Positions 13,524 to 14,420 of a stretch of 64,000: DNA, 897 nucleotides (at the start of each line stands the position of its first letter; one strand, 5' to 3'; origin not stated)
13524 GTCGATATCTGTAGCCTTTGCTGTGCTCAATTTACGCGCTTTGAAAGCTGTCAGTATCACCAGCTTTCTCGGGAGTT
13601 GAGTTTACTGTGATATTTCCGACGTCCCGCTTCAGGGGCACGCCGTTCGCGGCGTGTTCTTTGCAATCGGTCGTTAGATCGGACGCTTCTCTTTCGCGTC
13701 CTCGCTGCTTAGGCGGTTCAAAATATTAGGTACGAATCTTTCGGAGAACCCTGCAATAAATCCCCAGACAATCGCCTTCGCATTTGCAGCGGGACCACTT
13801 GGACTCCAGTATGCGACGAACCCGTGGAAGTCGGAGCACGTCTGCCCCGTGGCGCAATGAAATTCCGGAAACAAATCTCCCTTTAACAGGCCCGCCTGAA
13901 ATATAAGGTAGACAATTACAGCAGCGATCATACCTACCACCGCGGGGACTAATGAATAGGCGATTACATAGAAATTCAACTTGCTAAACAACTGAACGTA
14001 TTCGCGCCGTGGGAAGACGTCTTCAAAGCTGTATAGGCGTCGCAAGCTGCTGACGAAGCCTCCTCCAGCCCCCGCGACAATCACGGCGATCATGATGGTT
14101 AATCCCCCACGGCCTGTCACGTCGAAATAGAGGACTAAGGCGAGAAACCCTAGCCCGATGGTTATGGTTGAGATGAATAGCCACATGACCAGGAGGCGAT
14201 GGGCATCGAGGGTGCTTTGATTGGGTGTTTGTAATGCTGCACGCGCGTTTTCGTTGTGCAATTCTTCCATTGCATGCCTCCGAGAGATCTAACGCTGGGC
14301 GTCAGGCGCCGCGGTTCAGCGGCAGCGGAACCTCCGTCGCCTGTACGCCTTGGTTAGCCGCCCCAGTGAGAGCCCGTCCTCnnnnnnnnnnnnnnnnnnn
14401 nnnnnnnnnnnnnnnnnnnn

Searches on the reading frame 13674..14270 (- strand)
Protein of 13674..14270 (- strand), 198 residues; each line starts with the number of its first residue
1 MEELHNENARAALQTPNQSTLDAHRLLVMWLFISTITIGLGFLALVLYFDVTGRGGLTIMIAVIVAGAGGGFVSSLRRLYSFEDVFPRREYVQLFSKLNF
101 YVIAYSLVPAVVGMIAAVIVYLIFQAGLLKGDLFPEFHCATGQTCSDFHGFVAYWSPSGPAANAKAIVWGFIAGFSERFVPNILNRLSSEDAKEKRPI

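Call 3: search_protein_families(library=pfam, proteins=[window:13674-14270:-], max_evalue=0.1)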
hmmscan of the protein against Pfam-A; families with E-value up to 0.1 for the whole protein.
window:13674-14270:- (198 aa): 4 families
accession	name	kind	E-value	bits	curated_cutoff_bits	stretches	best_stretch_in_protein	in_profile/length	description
PF13273.12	DUF4064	-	0.0012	19.4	32.1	0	25-65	58-98/102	Protein of unknown function (DUF4064)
PF20403.5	DUF6693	-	0.048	14.3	31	1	19-49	7-37/104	Family of unknown function (DUF6693)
PF06570.16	DUF1129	-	0.05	13.6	29.1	0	20-119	77-175/207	Protein of unknown function (DUF1129)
PF17367.7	NiFe_hyd_3_EhaA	-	0.086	13.5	25.5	0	34-88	49-96/97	NiFe-hydrogenase-type-3 Eha complex subunit A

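Call 4: search_protein_families(library=padloc, proteins=[window:13674-14270:-], max_evalue=0.1)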
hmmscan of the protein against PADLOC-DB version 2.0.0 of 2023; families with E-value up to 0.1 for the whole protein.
window:13674-14270:- (198 aa): 0 families

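Call 6: search_protein_families(library=ncbifam, proteins=[window:13674-14270:-], max_evalue=0.01)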
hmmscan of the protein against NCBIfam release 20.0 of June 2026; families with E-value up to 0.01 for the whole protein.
window:13674-14270:- (198 aa): 0 families

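Call 20: find_homologous_proteins(query=window:13674-14270:-)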
Query window:13674-14270:- (198 aa): 309 proteins with E <= 0.001 among 727 candidates; the best 120 are listed.
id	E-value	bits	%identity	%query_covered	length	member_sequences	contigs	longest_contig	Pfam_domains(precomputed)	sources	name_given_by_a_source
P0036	8.8e-122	422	96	100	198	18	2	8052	-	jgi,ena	-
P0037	2.1e-103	362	81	99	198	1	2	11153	-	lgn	-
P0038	3.9e-103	361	80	97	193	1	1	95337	-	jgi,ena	jgi:hypothetical protein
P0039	1.2e-101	356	83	98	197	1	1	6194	-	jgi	jgi:hypothetical protein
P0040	2.1e-101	355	79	97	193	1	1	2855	-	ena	-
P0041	9.0e-101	353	79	98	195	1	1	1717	-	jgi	jgi:hypothetical protein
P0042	1.0e-98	347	80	97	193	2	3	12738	-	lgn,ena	-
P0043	1.4e-98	346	81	98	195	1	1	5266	-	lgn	-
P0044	2.2e-98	346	81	98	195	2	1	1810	-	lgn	-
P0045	2.3e-98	345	80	97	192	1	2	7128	-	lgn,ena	-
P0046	5.4e-98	344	76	97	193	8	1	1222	-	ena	-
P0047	9.9e-98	343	76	97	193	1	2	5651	-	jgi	jgi:hypothetical protein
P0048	1.2e-97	343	80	98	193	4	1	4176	-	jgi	jgi:hypothetical protein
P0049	2.6e-97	342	75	99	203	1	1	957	-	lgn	-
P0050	4.6e-97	341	81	98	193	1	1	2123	-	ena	-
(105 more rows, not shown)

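Call 23: find_related_loci(query=A3, collection=genome_contigs, flank=5000)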
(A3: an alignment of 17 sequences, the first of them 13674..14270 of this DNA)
Query A3 (198 aa) in genome_contigs; peptide patterns used: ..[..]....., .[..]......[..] (x = any residue, [..] = any of these).
133 stretches matched a pattern; 63 encode a relative of the query (tblastn E <= 1e-3); 63 distinct loci.
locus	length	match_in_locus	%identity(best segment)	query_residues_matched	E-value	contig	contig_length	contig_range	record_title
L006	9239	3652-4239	76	1-196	3e-102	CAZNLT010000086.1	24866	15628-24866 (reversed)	MAG TPA_asm: uncultured Desulfobacterales bacterium isolate binchicken_co8_349 genome assembly, contig: NODE_2936_length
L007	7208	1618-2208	77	1-198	1e-101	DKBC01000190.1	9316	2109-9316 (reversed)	MAG TPA_asm: Betaproteobacteria bacterium UBA6910 UBA6910_contig_50409, whole genome shotgun sequence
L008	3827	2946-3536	75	1-197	6e-102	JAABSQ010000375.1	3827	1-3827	MAG: Desulfobacteraceae bacterium isolate S15.Bin066 Scaffold_356, whole genome shotgun sequence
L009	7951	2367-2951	76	1-196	3e-99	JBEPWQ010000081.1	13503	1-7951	MAG: Desulfobacteraceae bacterium isolate 01_S196.rosella_refined.105 NODE_1534_length_13503_cov_4.159839, whole genome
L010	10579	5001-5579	72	1-193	2e-94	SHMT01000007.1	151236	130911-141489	MAG: Candidatus Scalindua sp. SCAELEC01 129, whole genome shotgun sequence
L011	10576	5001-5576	68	1-196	6e-80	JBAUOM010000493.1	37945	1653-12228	MAG: Xanthobacteraceae bacterium isolate MFD04944_ilm_asm_bin33 k127_259707, whole genome shotgun sequence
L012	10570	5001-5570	48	6-195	7e-55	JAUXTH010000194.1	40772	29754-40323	MAG: Methylobacter sp. isolate C13_maxbin.026_sub C13_k141_393891, whole genome shotgun sequence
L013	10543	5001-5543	48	16-193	3e-50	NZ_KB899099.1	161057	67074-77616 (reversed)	Marinobacterium rhizophilum DSM 18822 F451DRAFT_scaffold00011.11, whole genome shotgun sequence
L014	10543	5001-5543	45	17-196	3e-48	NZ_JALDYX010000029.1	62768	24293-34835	Marinobacterium sedimentorum strain OS208 NODE_29_length_62768_cov_108.898586, whole genome shotgun sequence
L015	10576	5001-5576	42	3-195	3e-48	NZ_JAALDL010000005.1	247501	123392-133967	Grimontia sedimenti strain S25 NODE_5_length_247501_cov_110.356_ID_9, whole genome shotgun sequence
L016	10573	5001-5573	43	2-194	3e-48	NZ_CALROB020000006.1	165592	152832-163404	MAG: Polaromonas sp. YR568 isolate JJ-K1D3-5-3-m1-bin264 JJ-K1D3-5-C46, whole genome shotgun sequence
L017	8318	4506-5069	45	7-191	3e-48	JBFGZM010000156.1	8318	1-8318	MAG: Marinobacterium sp. isolate Mix_sand06.2021.04.G.47 k141_1895611_length_8318_cov_39.2018, whole genome shotgun sequ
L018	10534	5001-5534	44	14-191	2e-47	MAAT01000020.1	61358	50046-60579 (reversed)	Gammaproteobacteria bacterium 53_120_T64 BD02T64_scaffold_1596, whole genome shotgun sequence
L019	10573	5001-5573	43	4-193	1e-46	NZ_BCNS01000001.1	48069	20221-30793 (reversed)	Marinobacterium profundum strain PAMC 27536, whole genome shotgun sequence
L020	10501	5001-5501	44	19-191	4e-42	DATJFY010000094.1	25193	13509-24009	MAG TPA_asm: Verrucomicrobiia bacterium isolate SMAG_U15472 k141_10512489, whole genome shotgun sequence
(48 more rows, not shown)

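Call 30: search_protein_families(library=pfam, alignment_id=A4, max_evalue=0.001)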
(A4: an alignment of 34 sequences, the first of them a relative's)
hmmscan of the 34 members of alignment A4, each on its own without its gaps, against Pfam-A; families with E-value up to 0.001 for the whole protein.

A. member 1, L009:101-2083:+ (661 aa): 0 families

B. families by the number of members that match (of 34 scanned): 49 families (the first 25 are shown)
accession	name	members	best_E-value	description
PF09994.14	T6SS_Tle1-like_cat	2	4.4e-80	T6SS, Phospholipase effector Tle1-like, catalytic domain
PF01134.28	GIDA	1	2.1e-164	Glucose inhibited division protein A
PF00795.27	CN_hydrolase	1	1.4e-46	Carbon-nitrogen hydrolase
PF17755.6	UvrA_DNA-bind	1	1.1e-42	UvrA DNA-binding domain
PF03098.20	An_peroxidase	1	4.9e-42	Animal haem peroxidase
PF13607.11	Succ_CoA_lig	1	3.1e-38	Succinyl-CoA ligase like flavodoxin domain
PF17760.6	UvrA_inter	1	7.3e-38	UvrA interaction domain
PF13549.11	ATP-grasp_5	1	3.2e-27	ATP-grasp domain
PF13932.14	SAM_GIDA_C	1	2.1e-26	tRNA modifying enzyme MnmG/GidA C-terminal helical bundle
PF01039.27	Carboxyl_trans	1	8.6e-26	Carboxyl transferase domain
PF13380.12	CoA_binding_2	1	4.3e-22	CoA binding domain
PF01436.27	NHL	1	1.2e-21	NHL repeat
PF00005.33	ABC_tran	1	1.4e-20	ABC transporter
PF00126.33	HTH_1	1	4.4e-20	Bacterial regulatory helix-turn-helix protein, lysR family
PF01609.27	DDE_Tnp_1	1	5.3e-20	Transposase DDE domain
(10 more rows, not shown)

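Call 31: search_protein_families(library=pfam, alignment_id=A5, max_evalue=0.001)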
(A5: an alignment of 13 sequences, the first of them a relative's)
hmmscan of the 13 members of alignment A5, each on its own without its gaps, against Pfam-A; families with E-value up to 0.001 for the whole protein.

A. member 1, L041:4239-5384:+ (382 aa): 0 families

B. families by the number of members that match (of 13 scanned): 0 families

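Call 55: list_cluster_members(proteins=[P0001, window:13677-14270:-, P0002, window:11712-11990:-])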
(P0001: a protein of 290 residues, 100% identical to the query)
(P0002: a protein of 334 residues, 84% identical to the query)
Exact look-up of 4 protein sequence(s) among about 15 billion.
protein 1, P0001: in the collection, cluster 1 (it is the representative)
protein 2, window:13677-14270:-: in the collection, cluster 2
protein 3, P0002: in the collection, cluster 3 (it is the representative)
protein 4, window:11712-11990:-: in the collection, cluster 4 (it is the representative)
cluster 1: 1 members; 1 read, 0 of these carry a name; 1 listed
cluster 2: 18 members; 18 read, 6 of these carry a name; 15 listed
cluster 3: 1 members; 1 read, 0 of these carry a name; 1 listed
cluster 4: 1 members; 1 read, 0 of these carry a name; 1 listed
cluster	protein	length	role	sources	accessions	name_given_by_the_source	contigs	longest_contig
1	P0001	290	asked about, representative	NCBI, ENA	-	-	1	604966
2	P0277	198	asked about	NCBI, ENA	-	-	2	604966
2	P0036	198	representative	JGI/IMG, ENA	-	-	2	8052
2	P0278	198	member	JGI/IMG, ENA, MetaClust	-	\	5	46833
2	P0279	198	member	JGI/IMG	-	hypothetical protein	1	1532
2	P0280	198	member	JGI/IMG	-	hypothetical protein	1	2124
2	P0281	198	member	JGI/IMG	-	hypothetical protein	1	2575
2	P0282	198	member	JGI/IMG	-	hypothetical protein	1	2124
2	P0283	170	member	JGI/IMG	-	hypothetical protein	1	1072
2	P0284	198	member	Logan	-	-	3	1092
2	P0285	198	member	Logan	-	-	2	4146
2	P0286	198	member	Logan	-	-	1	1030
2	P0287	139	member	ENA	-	-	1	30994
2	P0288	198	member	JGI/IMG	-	-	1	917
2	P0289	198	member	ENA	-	-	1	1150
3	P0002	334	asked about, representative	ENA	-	-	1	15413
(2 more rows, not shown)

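Call 56: find_encoding_contigs(protein=P0036, flank=5000, max_places=4)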
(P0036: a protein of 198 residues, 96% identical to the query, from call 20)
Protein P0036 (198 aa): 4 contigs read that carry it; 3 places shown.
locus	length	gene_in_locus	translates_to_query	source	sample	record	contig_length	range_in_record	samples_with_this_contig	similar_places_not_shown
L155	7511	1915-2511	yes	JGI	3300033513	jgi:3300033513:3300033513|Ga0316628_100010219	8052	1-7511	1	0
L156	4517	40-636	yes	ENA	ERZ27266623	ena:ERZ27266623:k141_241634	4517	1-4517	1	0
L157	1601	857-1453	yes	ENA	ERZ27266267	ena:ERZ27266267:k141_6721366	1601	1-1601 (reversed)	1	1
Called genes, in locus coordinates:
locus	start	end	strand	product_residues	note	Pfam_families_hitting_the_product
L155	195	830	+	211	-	PF00881:Nitroreductase, PF14512:TM1586_NiRdase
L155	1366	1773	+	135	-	PF01050:MannoseP_isomer (weak), PF07883:Cupin_2, PF02311:AraC_binding (weak)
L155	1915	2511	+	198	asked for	-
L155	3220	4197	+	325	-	PF16868:NMT1_3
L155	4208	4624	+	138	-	-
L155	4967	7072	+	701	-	PF09848:SLFN-g3_helicase (weak), PF13191:AAA_16 (weak), PF13401:AAA_22, PF00004:AAA (weak), PF13424:TPR_12 (faint)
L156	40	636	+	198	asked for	-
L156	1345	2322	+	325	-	PF16868:NMT1_3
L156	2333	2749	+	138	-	-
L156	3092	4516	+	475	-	?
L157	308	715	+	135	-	PF01050:MannoseP_isomer (weak), PF07883:Cupin_2, PF02311:AraC_binding (weak)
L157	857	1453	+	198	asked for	-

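Call 57: find_encoding_contigs(protein=P0038, flank=5000, max_places=2)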
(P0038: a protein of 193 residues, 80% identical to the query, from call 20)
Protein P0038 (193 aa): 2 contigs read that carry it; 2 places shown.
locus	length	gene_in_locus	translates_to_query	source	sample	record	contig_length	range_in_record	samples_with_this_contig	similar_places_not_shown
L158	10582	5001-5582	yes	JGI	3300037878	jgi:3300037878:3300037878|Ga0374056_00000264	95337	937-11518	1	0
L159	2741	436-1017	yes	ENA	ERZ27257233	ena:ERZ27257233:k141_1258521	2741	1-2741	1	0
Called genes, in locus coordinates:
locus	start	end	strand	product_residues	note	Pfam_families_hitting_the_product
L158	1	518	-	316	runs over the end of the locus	PF05368:NmrA, PF13460:NAD_binding_10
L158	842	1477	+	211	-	PF00293:NUDIX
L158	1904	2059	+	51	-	-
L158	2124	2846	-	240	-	PF18135:Type_ISP_C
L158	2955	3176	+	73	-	-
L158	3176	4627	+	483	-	PF01734:Patatin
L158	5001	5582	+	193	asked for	-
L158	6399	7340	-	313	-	-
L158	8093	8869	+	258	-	PF00903:Glyoxalase (faint), PF13468:Glyoxalase_3, PF13669:Glyoxalase_4 (faint)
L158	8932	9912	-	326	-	PF16868:NMT1_3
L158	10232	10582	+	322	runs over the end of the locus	PF03401:TctC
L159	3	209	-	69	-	?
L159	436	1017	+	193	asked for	-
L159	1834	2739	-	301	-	?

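Call 68: predict_structure(alignment_id=A3)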
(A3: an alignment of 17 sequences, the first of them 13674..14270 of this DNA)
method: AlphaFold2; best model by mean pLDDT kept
length: 198 residues; sequences in the alignment: 17
mean_pLDDT: 64.2   pTM: 0.56
mean pLDDT of the five models: 64.2, 62.5, 59.5, 51.3, 49.4
residues with pLDDT >= 90: 0; 70-90: 81; 50-70: 84; < 50: 33
segments of 3 or more residues with pLDDT < 50: 1-16, 83-95, 195-198
pLDDT, mean of each block of 10 residues (from residue 1): 39 46 64 73 75 67 80 71 44 48 69 79 69 69 62 69 80 72 57 48
secondary structure, 60 per line:
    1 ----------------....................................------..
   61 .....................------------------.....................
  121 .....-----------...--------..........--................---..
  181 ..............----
elements in order: H17-52 H59-81 H100-125 E137-139 H148-154 E155-157 H160-175 H179-194

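Call 96: search_protein_families(library=pfam, alignment_id=A9, max_evalue=0.001)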
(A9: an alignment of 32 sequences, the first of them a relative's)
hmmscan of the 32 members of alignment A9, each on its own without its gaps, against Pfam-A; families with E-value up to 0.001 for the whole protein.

A. member 1, L006:4265-5125:+ (287 aa): 1 family
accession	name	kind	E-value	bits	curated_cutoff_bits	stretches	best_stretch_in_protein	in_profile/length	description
PF14743.12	DNA_ligase_OB_2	-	3.4e-25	88.2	28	1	218-284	1-66/66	DNA ligase OB-like domain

B. families by the number of members that match (of 32 scanned): 17 families
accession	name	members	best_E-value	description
PF14743.12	DNA_ligase_OB_2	3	7.4e-26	DNA ligase OB-like domain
PF02696.19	SelO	1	1.4e-127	Protein adenylyltransferase SelO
PF05675.17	DUF817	1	4.6e-95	Protein of unknown function (DUF817)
PF02639.20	DUF188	1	1.1e-44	Uncharacterized BCR, YaiI/YqxD family COG1671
PF03972.19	MmgE_PrpD_N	1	1.7e-42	MmgE/PrpD N-terminal domain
PF01551.29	Peptidase_M23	1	5.6e-32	Peptidase family M23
PF20597.4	pAdhesive_15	1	1.3e-29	Putative Ice-binding-like adhesive domain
PF01764.32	Lipase_3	1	5.6e-28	Lipase (class 3)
PF00440.29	TetR_N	1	1.6e-14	Bacterial regulatory proteins, tetR family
PF13646.12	HEAT_2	1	1.9e-12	HEAT repeats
PF07087.16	DUF1353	1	1.7e-08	Protein of unknown function (DUF1353)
PF00903.31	Glyoxalase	1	2.6e-08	Glyoxalase/Bleomycin resistance protein/Dioxygenase superfamily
PF11639.14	HapK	1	8.4e-07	REDY-like protein HapK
PF07589.16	PEP-CTERM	1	1.3e-05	PEP-CTERM motif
PF13365.12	Trypsin_2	1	1.6e-05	Trypsin-like peptidase domain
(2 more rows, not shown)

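Call 98: search_dna_similar(query=window:13674-14270:-, collection=plasmids, mode=protein, max_evalue=0.00001, max_rows=10)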
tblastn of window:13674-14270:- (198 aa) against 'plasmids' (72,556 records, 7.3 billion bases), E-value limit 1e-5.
Records with a match: 1; places in all: 1; records where one place covers at least 80% of the query: 0.
Best place of each record, by identity: <60% 1.
By first word of the organism name: Isosphaeraceae 1.
By predicted mobility (MOB-suite, as given by PLSDB): non-mobilizable 1.
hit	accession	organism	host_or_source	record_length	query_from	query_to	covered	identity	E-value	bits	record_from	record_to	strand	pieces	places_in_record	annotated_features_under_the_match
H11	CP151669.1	Isosphaeraceae bacterium EP7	-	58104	107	187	41%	41.9%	3e-8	60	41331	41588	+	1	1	hypothetical protein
